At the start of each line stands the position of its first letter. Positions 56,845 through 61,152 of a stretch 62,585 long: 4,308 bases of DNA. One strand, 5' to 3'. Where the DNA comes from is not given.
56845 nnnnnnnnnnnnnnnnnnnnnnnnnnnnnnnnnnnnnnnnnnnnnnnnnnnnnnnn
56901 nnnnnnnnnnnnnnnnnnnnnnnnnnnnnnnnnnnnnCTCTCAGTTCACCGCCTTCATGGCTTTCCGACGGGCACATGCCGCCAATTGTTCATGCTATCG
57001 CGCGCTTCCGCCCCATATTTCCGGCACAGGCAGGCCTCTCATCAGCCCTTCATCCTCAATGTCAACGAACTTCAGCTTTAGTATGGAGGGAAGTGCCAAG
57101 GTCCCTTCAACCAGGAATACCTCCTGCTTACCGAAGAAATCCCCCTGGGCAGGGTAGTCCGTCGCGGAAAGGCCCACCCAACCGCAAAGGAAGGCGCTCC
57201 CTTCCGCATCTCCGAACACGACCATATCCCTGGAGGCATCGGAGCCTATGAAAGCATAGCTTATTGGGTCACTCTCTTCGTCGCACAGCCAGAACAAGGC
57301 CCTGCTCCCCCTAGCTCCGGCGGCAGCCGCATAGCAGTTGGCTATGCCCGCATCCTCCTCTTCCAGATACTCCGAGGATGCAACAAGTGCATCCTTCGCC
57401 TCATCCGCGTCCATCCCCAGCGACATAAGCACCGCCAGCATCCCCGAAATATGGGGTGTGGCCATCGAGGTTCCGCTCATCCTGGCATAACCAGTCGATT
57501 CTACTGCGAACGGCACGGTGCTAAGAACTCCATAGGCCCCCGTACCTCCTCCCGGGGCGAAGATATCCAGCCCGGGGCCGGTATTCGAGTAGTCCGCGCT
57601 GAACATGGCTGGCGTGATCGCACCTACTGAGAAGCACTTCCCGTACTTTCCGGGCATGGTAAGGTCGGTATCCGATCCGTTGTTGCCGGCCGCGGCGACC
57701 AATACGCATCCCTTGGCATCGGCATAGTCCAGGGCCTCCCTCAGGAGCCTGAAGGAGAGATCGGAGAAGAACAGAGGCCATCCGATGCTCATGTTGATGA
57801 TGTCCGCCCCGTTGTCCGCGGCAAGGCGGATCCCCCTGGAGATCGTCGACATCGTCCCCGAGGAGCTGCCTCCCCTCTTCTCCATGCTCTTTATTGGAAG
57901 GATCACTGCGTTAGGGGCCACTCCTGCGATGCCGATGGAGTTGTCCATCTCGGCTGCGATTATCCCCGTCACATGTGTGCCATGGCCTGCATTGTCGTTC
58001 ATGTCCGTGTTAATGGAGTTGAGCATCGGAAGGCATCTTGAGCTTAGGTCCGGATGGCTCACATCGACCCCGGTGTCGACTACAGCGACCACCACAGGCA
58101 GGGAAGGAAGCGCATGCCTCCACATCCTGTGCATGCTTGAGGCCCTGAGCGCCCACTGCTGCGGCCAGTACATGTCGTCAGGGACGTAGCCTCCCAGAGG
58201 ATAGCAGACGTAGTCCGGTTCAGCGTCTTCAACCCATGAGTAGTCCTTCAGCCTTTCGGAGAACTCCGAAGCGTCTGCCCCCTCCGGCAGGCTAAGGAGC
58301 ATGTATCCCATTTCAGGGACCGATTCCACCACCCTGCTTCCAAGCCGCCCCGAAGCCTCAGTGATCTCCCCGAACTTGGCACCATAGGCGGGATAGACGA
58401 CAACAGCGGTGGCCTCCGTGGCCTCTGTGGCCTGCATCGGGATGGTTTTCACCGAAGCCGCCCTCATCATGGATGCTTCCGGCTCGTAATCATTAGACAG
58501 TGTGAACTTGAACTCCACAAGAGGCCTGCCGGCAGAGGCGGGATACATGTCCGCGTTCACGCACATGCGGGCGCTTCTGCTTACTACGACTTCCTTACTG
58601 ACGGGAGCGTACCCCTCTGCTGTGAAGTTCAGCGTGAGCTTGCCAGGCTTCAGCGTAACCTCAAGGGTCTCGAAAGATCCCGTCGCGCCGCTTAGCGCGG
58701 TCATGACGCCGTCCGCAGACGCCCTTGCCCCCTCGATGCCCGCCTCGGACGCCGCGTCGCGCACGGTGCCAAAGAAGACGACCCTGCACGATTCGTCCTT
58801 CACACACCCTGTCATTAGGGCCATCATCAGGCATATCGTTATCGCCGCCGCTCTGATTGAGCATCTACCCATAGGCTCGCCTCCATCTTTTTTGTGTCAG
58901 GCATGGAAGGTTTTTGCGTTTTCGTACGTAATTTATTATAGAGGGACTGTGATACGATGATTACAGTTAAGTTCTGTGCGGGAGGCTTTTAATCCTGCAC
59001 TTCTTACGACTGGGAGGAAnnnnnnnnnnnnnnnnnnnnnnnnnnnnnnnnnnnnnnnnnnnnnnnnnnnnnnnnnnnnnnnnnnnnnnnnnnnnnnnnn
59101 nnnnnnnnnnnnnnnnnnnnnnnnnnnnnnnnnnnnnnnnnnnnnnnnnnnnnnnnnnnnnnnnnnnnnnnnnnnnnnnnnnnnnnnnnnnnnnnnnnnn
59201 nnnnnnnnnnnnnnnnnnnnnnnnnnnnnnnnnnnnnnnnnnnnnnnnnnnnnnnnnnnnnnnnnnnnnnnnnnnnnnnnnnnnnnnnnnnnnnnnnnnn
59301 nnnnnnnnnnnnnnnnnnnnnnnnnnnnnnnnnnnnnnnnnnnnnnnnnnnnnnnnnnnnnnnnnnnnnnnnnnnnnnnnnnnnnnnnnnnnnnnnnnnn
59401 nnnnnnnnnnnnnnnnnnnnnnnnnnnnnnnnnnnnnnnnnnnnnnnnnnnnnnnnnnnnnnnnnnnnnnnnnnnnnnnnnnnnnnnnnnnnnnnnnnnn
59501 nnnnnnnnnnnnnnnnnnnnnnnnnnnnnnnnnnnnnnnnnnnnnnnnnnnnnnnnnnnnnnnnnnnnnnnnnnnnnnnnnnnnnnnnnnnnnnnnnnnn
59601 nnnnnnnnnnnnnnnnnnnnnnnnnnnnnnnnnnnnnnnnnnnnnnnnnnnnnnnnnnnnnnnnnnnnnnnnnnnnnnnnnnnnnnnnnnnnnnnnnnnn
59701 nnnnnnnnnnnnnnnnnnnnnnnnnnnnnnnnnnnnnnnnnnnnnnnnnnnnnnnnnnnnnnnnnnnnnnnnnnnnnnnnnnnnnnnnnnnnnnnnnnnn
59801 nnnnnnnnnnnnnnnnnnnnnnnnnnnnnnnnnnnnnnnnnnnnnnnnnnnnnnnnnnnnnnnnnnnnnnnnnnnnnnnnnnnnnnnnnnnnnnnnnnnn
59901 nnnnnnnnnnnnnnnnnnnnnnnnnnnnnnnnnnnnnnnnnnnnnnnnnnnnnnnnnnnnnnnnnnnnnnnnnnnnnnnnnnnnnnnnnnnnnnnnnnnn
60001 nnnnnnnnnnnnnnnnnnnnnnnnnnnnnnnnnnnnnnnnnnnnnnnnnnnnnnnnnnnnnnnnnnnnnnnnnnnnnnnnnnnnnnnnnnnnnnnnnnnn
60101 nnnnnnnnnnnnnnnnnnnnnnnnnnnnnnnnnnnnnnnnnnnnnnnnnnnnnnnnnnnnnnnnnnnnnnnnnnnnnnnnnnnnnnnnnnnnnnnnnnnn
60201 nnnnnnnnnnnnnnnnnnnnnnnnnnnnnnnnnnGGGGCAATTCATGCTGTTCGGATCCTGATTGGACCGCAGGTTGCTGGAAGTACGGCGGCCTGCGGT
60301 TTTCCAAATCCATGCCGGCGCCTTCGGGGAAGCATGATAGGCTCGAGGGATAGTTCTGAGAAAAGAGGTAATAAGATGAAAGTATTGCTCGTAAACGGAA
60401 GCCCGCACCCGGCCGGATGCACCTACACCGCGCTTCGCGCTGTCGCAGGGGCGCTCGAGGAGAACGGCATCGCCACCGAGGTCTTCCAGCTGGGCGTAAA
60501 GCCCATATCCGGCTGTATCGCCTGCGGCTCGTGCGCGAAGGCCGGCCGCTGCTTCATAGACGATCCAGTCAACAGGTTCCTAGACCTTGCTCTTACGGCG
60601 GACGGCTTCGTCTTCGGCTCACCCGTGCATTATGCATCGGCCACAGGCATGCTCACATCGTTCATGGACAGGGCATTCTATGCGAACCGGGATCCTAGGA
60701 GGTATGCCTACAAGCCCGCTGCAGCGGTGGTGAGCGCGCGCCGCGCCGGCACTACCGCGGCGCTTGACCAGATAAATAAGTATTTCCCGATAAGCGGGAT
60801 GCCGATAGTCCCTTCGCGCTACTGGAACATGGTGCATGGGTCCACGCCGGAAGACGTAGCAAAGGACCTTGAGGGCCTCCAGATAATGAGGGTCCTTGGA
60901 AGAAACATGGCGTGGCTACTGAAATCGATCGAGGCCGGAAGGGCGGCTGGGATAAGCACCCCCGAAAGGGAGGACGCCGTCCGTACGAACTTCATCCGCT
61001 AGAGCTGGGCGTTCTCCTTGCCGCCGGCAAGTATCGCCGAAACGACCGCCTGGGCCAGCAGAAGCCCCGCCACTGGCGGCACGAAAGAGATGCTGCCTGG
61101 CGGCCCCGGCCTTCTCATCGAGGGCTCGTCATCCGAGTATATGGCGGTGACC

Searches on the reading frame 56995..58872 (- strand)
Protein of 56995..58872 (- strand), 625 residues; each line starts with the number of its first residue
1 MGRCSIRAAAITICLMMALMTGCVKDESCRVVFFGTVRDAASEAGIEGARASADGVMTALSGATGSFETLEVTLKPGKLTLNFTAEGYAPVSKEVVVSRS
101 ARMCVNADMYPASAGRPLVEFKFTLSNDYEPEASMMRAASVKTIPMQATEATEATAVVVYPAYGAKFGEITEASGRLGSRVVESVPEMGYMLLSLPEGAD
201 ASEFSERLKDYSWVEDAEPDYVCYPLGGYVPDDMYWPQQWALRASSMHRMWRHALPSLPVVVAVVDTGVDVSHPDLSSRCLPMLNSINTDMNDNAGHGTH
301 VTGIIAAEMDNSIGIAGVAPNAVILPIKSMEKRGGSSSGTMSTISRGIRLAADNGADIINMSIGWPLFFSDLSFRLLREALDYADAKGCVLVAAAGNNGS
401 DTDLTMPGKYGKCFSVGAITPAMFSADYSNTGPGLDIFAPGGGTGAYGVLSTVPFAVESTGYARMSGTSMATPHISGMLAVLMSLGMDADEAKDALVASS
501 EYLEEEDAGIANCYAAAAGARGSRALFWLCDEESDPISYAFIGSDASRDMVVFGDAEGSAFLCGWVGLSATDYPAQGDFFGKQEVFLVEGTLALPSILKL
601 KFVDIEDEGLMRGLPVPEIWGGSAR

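Call 11: search_protein_families(library=pfam, proteins=[window:56995-58872:-], max_evalue=0.001)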
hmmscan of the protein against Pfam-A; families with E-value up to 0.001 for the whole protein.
window:56995-58872:- (625 aa): 3 families
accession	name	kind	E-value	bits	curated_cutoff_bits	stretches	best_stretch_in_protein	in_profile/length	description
PF00082.27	Peptidase_S8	-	1.5e-52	179.1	21.8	1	260-503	4-276/288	Subtilase family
PF13620.12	CarboxypepD_reg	-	3e-06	27.9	32.3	1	35-100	4-72/82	Carboxypeptidase regulatory-like domain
PF22148.1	Fervidolysin_NPro-like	-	0.00083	20.1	21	0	171-220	32-81/81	Fervidolysin N-terminal prodomain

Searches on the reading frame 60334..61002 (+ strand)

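Call 11: search_protein_families(library=pfam, proteins=[window:60334-61002:+], max_evalue=0.001)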
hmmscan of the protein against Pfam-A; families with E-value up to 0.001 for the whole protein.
window:60334-61002:+ (222 aa): 2 families
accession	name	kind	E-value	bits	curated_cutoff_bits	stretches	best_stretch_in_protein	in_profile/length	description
PF03358.20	FMN_red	-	8.6e-31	107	24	1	15-168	1-149/152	NADPH-dependent FMN reductase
PF02525.22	Flavodoxin_2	-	3.8e-07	30.4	27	1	15-119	1-108/198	Flavodoxin-like fold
